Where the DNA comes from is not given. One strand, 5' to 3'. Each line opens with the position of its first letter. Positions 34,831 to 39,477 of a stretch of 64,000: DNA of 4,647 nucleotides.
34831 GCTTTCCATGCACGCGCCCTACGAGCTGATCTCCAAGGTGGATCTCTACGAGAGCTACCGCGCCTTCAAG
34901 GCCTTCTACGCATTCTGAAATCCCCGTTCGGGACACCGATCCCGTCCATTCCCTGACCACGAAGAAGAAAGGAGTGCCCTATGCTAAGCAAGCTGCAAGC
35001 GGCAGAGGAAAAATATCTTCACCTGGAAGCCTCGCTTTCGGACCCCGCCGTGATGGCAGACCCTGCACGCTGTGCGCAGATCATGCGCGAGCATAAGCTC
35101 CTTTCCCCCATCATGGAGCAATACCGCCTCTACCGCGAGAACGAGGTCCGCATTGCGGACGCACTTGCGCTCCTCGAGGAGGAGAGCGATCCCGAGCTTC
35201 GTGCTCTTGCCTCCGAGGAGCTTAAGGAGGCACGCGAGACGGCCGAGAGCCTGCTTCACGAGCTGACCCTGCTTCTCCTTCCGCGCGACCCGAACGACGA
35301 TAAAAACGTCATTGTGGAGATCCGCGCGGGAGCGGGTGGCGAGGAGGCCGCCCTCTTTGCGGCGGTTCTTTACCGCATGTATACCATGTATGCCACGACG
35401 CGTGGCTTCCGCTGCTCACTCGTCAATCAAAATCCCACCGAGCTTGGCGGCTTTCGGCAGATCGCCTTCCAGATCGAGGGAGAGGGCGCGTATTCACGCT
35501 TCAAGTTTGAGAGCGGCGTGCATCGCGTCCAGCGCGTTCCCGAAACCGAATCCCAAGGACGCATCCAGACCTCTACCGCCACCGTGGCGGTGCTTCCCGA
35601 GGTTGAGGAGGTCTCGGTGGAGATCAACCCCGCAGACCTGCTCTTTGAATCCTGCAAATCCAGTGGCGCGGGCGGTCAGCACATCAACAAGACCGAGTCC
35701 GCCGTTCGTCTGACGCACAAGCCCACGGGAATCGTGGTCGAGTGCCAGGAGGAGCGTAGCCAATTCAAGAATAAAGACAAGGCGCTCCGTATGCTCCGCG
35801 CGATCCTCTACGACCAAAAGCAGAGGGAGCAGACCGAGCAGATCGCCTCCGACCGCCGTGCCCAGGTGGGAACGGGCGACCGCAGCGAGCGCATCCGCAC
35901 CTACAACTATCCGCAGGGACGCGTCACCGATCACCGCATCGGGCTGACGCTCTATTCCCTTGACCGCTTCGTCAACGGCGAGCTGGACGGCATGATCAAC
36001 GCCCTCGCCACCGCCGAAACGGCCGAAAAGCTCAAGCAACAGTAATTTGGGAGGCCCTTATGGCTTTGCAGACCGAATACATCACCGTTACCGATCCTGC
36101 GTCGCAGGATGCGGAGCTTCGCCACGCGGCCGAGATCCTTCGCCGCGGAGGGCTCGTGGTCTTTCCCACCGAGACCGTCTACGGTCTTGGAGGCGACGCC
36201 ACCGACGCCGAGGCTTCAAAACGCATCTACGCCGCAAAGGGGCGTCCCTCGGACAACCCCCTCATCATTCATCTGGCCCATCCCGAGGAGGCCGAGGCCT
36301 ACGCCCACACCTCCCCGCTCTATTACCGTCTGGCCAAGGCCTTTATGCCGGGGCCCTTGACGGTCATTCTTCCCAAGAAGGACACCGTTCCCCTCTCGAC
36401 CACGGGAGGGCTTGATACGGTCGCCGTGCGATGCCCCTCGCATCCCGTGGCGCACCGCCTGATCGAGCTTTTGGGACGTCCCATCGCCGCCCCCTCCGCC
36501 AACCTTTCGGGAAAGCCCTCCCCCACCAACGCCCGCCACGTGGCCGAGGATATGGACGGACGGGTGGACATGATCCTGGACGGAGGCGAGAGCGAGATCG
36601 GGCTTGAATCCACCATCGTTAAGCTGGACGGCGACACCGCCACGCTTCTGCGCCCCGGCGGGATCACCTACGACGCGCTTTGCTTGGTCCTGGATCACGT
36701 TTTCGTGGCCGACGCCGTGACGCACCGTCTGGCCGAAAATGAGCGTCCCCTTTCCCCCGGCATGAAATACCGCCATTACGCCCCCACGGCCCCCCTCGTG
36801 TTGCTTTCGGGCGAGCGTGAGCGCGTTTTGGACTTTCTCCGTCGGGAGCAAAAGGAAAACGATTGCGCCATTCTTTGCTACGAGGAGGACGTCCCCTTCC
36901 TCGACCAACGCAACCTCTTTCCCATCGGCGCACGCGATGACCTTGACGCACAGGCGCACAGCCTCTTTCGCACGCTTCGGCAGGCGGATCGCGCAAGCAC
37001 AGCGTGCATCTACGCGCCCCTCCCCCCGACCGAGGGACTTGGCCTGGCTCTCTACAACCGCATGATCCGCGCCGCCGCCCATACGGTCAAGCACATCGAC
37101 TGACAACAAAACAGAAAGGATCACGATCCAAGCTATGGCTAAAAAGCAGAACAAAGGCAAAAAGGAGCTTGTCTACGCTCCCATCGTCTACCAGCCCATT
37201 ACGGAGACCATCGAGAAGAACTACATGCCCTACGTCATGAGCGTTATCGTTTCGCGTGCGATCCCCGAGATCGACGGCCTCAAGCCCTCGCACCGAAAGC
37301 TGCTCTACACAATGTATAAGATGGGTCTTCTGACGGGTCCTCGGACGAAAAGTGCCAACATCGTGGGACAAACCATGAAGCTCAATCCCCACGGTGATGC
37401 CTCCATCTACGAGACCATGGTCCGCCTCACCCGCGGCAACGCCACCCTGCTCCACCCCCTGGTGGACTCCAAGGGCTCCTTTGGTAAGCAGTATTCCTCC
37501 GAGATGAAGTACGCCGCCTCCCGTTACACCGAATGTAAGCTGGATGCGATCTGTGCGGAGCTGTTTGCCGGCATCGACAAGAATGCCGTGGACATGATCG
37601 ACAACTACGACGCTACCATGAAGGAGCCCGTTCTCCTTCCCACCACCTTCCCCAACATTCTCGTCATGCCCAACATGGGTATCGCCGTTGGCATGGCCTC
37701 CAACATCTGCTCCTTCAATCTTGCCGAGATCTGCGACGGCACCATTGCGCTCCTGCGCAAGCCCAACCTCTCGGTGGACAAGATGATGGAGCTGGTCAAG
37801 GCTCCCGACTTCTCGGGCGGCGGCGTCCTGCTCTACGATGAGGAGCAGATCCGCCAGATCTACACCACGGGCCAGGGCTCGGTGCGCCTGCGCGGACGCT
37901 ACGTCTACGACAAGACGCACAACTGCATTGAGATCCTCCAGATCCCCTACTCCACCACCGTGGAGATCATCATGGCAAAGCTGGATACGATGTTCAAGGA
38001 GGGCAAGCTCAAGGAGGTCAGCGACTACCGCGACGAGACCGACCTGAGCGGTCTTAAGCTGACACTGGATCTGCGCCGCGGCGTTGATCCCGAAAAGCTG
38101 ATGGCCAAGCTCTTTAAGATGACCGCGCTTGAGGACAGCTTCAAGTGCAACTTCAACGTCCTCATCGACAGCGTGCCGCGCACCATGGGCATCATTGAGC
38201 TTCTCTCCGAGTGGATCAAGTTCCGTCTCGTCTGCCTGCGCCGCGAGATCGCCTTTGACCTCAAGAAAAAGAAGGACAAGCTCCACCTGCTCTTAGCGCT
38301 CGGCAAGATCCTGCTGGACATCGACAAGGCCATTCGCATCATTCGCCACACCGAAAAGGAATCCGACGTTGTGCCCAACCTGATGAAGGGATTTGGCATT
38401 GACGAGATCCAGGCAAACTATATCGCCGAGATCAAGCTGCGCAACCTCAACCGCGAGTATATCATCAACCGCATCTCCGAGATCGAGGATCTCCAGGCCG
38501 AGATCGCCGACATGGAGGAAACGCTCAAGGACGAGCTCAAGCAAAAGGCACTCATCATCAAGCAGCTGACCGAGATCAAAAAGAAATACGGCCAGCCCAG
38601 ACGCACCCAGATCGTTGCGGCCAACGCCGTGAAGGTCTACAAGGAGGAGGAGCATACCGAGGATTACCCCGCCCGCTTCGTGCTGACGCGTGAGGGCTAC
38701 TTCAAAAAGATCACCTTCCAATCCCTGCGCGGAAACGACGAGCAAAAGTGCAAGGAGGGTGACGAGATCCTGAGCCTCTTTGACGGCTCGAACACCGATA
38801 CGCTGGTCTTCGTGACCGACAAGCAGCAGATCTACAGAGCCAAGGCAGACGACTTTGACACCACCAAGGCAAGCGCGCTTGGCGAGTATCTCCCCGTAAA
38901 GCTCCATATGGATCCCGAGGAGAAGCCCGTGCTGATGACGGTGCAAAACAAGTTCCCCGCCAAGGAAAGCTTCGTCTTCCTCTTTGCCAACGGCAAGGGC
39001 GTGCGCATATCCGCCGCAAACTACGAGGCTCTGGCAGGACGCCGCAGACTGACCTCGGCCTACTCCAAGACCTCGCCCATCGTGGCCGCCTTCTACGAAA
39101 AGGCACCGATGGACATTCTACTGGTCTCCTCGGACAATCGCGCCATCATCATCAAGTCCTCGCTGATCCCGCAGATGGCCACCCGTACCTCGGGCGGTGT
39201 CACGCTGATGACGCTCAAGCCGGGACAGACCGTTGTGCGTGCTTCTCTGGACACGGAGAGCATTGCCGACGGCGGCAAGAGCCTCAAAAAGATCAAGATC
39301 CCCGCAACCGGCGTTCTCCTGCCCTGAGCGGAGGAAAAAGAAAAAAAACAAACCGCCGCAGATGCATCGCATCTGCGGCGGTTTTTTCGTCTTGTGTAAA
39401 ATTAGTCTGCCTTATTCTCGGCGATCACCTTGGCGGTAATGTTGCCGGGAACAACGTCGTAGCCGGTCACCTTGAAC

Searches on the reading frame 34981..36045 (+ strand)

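Call 96: search_protein_families(library=pfam, proteins=[window:34981-36045:+], max_evalue=0.00001)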
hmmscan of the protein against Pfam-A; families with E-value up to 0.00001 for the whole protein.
window:34981-36045:+ (354 aa): 2 families
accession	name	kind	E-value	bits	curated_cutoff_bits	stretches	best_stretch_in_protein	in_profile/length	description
PF03462.23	PCRF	-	1.9e-71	240.4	24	1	9-202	2-194/194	PCRF domain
PF00472.26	RF-1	-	1.8e-42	144.4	35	1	209-319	1-116/116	RF-1 domain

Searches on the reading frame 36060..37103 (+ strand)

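Call 96: search_protein_families(library=pfam, proteins=[window:36060-37103:+], max_evalue=0.00001)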
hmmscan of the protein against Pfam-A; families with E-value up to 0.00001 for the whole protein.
window:36060-37103:+ (347 aa): 2 families
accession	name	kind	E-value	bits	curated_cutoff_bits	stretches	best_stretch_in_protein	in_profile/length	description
PF01300.24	Sua5_yciO_yrdC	-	5.6e-62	208.8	25.1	1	25-200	1-178/178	Telomere recombination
PF03481.19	Sua5_C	-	1e-28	101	22.9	1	203-340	2-136/136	Threonylcarbamoyl-AMP synthase, C-terminal domain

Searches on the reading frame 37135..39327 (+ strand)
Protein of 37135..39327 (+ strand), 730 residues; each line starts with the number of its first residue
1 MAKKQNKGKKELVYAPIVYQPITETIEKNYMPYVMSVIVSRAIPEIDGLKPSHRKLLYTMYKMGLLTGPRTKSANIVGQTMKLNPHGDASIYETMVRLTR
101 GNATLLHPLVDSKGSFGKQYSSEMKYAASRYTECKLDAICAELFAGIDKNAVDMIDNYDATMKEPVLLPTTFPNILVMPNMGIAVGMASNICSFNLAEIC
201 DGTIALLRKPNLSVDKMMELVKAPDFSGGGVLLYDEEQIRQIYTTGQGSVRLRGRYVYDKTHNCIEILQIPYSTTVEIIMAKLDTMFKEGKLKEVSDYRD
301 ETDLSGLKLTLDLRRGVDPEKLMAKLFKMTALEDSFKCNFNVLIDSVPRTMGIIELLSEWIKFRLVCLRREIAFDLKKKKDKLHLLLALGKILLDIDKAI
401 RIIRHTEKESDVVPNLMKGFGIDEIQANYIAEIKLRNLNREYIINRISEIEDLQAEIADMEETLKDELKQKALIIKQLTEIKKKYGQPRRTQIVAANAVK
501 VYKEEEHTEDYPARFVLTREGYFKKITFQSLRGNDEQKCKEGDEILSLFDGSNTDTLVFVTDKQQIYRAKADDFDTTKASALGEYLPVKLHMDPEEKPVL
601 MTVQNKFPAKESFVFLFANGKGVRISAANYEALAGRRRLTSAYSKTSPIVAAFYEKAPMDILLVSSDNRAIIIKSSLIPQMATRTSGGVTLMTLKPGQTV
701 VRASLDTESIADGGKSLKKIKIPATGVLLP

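Call 96: search_protein_families(library=pfam, proteins=[window:37135-39327:+], max_evalue=0.00001)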
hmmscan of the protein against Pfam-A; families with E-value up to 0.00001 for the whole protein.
window:37135-39327:+ (730 aa): 2 families
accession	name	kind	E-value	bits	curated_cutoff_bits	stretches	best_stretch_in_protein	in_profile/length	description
PF00521.26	DNA_topoisoIV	-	4.1e-123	411.9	31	1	41-478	1-431/432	DNA gyrase/topoisomerase IV, subunit A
PF03989.18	DNA_gyraseA_C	-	2.2e-07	30.6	27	0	660-703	2-44/48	DNA gyrase C-terminal domain, beta-propeller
